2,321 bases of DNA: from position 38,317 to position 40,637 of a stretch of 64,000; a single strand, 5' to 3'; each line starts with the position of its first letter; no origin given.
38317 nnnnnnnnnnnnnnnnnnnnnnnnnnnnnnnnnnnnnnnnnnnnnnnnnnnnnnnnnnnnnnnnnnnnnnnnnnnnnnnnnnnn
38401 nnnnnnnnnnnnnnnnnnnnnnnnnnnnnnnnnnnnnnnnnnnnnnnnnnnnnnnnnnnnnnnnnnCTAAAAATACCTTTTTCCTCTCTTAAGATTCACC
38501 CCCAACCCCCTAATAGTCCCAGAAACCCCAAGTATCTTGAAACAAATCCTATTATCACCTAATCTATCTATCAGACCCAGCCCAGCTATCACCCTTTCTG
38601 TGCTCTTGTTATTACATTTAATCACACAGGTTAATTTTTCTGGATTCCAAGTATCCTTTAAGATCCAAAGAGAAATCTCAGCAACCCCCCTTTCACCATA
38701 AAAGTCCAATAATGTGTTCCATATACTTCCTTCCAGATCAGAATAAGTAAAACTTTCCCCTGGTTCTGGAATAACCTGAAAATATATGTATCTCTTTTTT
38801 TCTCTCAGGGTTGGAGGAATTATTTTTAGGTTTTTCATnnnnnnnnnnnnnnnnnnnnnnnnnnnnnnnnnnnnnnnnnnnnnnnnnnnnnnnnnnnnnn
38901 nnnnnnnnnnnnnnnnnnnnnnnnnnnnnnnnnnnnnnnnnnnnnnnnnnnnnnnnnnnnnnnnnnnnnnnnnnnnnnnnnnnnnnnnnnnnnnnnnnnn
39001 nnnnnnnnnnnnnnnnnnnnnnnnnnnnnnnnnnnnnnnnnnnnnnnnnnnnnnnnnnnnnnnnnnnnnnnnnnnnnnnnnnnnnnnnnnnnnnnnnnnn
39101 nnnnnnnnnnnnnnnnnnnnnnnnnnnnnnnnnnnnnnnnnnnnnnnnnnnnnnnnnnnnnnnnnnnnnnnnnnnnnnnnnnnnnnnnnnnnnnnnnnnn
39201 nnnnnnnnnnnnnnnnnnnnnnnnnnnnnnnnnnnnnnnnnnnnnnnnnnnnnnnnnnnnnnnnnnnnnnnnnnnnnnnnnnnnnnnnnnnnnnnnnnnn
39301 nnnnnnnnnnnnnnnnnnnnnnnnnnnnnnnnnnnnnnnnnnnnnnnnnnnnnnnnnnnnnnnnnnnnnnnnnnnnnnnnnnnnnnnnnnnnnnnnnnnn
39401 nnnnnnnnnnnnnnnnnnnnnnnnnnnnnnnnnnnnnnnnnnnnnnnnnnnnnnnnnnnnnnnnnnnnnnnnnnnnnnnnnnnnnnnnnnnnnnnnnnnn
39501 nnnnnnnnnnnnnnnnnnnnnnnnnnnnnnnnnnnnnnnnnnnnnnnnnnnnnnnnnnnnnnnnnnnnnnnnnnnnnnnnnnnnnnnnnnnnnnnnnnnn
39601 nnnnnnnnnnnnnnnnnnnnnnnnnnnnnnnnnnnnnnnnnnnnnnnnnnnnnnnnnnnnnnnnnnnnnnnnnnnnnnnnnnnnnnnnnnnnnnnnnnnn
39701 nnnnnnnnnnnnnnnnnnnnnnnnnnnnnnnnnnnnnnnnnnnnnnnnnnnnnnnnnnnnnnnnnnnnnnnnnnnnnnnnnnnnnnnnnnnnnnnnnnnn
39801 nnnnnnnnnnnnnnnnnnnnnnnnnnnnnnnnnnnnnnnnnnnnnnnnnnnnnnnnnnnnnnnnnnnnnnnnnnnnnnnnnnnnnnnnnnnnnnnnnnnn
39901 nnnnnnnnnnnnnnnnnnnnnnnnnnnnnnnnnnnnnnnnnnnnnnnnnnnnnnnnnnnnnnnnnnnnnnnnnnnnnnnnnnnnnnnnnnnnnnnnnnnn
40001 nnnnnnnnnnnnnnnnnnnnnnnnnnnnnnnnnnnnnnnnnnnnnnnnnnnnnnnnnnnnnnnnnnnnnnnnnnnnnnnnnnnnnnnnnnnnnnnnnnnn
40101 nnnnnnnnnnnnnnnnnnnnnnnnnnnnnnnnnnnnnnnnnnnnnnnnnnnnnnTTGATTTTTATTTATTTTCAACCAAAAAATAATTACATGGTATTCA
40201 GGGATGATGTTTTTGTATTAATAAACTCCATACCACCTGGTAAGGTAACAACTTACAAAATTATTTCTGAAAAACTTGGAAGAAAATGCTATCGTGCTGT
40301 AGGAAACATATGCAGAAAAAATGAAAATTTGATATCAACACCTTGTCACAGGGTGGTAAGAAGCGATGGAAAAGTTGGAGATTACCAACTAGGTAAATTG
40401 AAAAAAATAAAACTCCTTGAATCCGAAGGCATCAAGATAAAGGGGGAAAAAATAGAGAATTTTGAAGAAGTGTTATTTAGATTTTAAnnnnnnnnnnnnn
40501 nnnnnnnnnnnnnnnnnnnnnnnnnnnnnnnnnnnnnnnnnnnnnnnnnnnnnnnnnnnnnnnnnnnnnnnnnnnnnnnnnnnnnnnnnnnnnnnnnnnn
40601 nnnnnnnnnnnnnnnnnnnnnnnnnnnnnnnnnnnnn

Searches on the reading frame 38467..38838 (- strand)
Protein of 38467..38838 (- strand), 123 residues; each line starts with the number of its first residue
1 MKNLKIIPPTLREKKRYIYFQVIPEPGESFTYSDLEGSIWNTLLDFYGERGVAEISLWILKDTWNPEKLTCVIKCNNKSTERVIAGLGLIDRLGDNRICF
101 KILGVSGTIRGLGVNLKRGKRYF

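Call 5: search_protein_families(library=pfam, proteins=[window:38467-38838:-], max_evalue=1)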
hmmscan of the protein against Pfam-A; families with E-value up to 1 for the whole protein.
window:38467-38838:- (123 aa): 1 family
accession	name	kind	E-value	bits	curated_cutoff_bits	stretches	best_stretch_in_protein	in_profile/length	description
PF01900.24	RNase_P_Rpp14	-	3.6e-17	62.8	23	1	16-111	1-98/104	Rpp14/Pop5 family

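Call 37: find_homologous_proteins(query=window:38470-38838:-, max_evalue=1e-10)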
Query window:38470-38838:- (123 aa): 68 proteins with E <= 1e-10 among 75 candidates.
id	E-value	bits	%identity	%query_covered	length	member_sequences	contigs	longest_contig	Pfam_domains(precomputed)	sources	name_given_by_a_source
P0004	4.0e-78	277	100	100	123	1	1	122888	PF01900.25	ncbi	ncbi:MAG: Rpp14/Pop5 family protein [Candidatus Aenigmatarchaeota archaeon]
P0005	9.1e-55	202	77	93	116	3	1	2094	PF01900.25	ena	-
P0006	5.6e-52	193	76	91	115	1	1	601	PF01900.25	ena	-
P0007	8.5e-52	192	76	91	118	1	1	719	PF01900.25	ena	-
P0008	1.0e-51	192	75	91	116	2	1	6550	PF01900.25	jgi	-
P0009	1.6e-51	191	79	89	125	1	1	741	PF01900.25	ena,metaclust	metaclust:\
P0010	3.3e-51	190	72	93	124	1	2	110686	PF01900.25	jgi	jgi:ribonuclease P/MRP protein subunit POP5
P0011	1.4e-50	188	75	91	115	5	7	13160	PF01900.25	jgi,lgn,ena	-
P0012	3.3e-50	187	73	93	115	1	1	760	PF01900.25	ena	-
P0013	7.2e-50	186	74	93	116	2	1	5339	PF01900.25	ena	-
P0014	1.0e-49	185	72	95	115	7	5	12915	PF01900.25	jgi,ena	-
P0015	1.3e-49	185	74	93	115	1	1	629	PF01900.25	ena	-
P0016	1.9e-49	184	76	91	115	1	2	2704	PF01900.25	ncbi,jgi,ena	-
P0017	2.2e-49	184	74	93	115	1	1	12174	PF01900.25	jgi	-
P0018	7.9e-49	182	73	93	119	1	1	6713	PF01900.25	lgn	-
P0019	1.6e-48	181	74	91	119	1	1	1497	PF01900.25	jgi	-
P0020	1.9e-48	181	71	93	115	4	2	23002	PF01900.25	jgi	jgi:ribonuclease P/MRP protein subunit POP5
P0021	3.0e-48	181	74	91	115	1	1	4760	PF01900.25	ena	-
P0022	3.0e-48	181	72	93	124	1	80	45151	PF01900.25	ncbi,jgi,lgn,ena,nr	ncbi:MAG: ribonuclease P protein component 2 [Candidatus Aenigmarchaeota archaeon CG_4_10_14_0_8_um_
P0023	3.1e-48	181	74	91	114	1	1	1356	PF01900.25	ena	-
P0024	7.3e-48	179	73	91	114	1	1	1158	PF01900.25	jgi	jgi:ribonuclease P/MRP protein subunit POP5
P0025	1.4e-46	175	71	91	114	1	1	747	PF01900.25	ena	-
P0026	1.9e-46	175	71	87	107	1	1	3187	PF01900.25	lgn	-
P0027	6.2e-46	173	69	91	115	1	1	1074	PF01900.25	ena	-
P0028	2.2e-45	171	67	91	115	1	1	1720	PF01900.25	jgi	-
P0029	4.0e-45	170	68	91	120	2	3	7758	PF01900.25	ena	-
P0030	5.3e-45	170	69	91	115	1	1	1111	PF01900.25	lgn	-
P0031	8.0e-45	169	69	91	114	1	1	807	PF01900.25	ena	-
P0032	9.7e-45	169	65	98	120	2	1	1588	PF01900.25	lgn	-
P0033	9.2e-44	166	65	95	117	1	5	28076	PF01900.25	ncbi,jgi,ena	ncbi:MAG: Rpp14/Pop5 family protein [Candidatus Asgardarchaeia archaeon]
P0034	9.9e-44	166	65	90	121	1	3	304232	PF01900.25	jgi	jgi:ribonuclease P/MRP protein subunit POP5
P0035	2.1e-43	165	67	89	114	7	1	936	PF01900.25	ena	-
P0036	3.0e-43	164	64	91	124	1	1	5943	PF01900.25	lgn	-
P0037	1.1e-42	163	66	91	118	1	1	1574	PF01900.25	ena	-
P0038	1.5e-42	162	76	73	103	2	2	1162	PF01900.25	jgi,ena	-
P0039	2.5e-42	161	66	95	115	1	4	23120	PF01900.25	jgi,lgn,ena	-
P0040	2.6e-42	161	64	91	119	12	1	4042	PF01900.25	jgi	-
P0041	3.4e-42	161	65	91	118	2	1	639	PF01900.25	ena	-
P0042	4.3e-42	161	65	87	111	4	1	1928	PF01900.25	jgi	-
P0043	8.0e-42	160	65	89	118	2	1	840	PF01900.25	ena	-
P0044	2.1e-41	158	64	96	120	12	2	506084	PF01900.25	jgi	jgi:ribonuclease P/MRP protein subunit POP5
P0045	3.5e-41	158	63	91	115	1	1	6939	PF01900.25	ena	-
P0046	5.8e-41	157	65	89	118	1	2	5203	PF01900.25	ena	-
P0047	1.5e-40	156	63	91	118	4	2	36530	PF01900.25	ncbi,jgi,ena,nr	ncbi:MAG: hypothetical protein AYK18_02820 [Theionarchaea archaeon DG-70]|nr:MAG: hypothetical prote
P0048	2.0e-40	155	60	94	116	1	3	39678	PF01900.25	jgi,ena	-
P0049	2.2e-40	155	63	93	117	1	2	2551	PF01900.25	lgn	-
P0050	1.2e-39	153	67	90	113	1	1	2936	PF01900.25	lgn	-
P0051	2.2e-39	152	59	96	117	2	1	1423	PF01900.25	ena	-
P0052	9.6e-38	147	66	83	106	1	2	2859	PF01900.25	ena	-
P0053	9.9e-38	147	63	88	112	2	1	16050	PF01900.25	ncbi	-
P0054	3.0e-37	145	57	91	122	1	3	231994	PF01900.25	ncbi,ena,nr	ncbi:hypothetical protein A3K63_00660 [Candidatus Micrarchaeota archaeon RBG_16_49_10]|nr:MAG: hypot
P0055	6.8e-37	144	63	89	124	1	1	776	PF01900.25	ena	-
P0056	1.5e-36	143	65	80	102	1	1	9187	PF01900.25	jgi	jgi:ribonuclease P/MRP protein subunit POP5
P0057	2.0e-36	142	62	90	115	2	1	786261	PF01900.25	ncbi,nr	ncbi:MAG: hypothetical protein HYW24_03150 [Candidatus Aenigmarchaeota archaeon]|nr:hypothetical pro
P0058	4.3e-36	141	60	91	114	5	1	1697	PF01900.25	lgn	-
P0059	8.5e-36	140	61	90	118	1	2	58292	PF01900.25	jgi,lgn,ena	jgi:ribonuclease P/MRP protein subunit POP5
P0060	1.1e-35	140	60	89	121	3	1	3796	PF01900.25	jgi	-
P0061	2.3e-35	139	59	89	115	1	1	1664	PF01900.25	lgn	-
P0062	2.5e-35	139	57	98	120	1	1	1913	PF01900.25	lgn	-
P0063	8.5e-35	137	58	87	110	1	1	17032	PF01900.25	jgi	jgi:ribonuclease P/MRP protein subunit POP5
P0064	6.7e-34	134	59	89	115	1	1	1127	PF01900.25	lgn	-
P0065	1.6e-33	133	57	90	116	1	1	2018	PF01900.25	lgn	-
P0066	7.0e-33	131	55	89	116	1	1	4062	PF01900.25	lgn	-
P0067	7.4e-33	131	56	85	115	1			PF01900.25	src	-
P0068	1.2e-32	130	58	95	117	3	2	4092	PF01900.25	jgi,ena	-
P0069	5.2e-32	128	55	89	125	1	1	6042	PF01900.25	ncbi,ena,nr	ncbi:MAG: ribonuclease P protein component 2 [Candidatus Aenigmarchaeota archaeon]|nr:ribonuclease P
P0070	3.2e-29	119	58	89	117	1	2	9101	PF01900.25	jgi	jgi:ribonuclease P/MRP protein subunit POP5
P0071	5.1e-26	109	70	57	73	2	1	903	PF01900.25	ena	-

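Call 38: find_encoding_contigs(protein=P0005, flank=4000, max_places=3)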
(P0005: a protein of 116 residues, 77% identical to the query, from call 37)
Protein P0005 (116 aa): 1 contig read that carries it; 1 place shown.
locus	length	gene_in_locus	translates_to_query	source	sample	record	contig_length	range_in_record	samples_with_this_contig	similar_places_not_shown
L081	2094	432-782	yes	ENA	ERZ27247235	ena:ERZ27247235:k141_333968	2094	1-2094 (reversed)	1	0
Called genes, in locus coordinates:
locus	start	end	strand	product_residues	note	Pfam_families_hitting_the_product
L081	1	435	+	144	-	?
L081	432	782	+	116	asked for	PF01900:RNase_P_Rpp14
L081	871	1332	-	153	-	-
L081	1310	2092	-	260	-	?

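Call 39: find_encoding_contigs(protein=P0008, flank=4000, max_places=3)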
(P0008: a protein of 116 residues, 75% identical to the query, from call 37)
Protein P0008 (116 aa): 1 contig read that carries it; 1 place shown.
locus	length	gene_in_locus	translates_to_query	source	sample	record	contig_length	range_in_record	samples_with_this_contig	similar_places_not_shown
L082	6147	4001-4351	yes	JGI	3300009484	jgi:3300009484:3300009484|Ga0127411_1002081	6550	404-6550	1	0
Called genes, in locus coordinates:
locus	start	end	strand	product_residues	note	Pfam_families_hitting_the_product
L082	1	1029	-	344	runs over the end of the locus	PF00752:XPG_N, PF00867:XPG_I, PF01367:5_3_exonuc (faint)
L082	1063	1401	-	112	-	-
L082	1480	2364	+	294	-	PF21088:MS_channel_1st, PF00924:MS_channel_2nd, PF21082:MS_channel_3rd (faint)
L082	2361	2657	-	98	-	PF01035:DNA_binding_1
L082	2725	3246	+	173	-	PF00827:Ribosomal_L15e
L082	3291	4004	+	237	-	PF01876:RNase_P_p30, PF02811:PHP (weak)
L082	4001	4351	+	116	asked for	PF01900:RNase_P_Rpp14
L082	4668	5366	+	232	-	PF10584:Proteasome_A_N, PF00227:Proteasome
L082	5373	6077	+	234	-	PF01172:SBDS_N, PF09377:SBDS_domain_II, PF20268:SBDS_C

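Call 40: find_encoding_contigs(protein=P0010, flank=4000, max_places=3)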
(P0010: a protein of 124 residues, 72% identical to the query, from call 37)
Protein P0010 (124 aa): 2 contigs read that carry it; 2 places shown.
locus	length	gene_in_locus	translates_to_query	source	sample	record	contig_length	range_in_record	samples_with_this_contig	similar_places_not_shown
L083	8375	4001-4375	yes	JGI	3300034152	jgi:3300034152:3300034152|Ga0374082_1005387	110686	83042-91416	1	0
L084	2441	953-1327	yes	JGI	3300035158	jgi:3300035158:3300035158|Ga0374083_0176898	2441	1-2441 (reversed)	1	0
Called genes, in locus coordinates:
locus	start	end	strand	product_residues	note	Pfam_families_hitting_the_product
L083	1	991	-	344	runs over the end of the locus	PF00752:XPG_N, PF00867:XPG_I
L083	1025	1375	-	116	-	-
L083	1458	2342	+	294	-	PF00924:MS_channel_2nd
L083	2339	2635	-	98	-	PF01035:DNA_binding_1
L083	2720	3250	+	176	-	PF00827:Ribosomal_L15e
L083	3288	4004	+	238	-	PF01876:RNase_P_p30, PF02811:PHP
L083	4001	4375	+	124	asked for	PF01900:RNase_P_Rpp14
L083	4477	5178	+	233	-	PF10584:Proteasome_A_N, PF00227:Proteasome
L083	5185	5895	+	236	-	PF01172:SBDS_N, PF09377:SBDS_domain_II, PF20268:SBDS_C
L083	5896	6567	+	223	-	PF14382:ECR1_N, PF22625:ECR1_N_2, PF00013:KH_1, PF15985:KH_6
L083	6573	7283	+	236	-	PF01138:RNase_PH, PF03725:RNase_PH_C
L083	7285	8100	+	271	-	PF01138:RNase_PH, PF03725:RNase_PH_C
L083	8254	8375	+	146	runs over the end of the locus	PF00293:NUDIX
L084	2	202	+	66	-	?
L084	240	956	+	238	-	PF01876:RNase_P_p30, PF02811:PHP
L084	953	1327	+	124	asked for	PF01900:RNase_P_Rpp14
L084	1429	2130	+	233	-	PF10584:Proteasome_A_N, PF00227:Proteasome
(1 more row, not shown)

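Call 54: search_protein_families(library=pfam, proteins=[L081:871-1365:-, L081:1310-2062:-], max_evalue=0.001)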
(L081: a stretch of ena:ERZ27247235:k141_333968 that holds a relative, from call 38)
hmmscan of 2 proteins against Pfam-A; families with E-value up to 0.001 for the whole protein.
L081:871-1365:- (164 aa): 0 families

L081:1310-2062:- (250 aa): 0 families

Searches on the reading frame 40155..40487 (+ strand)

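Call 69: search_protein_families(library=pfam, proteins=[window:40155-40487:+], max_evalue=0.001)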
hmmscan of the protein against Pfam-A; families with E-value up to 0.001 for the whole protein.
window:40155-40487:+ (110 aa): 1 family
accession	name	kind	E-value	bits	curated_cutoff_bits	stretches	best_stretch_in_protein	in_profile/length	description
PF01035.26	DNA_binding_1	-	1.9e-23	82.5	27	1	15-93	2-81/81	6-O-methylguanine DNA methyltransferase, DNA binding domain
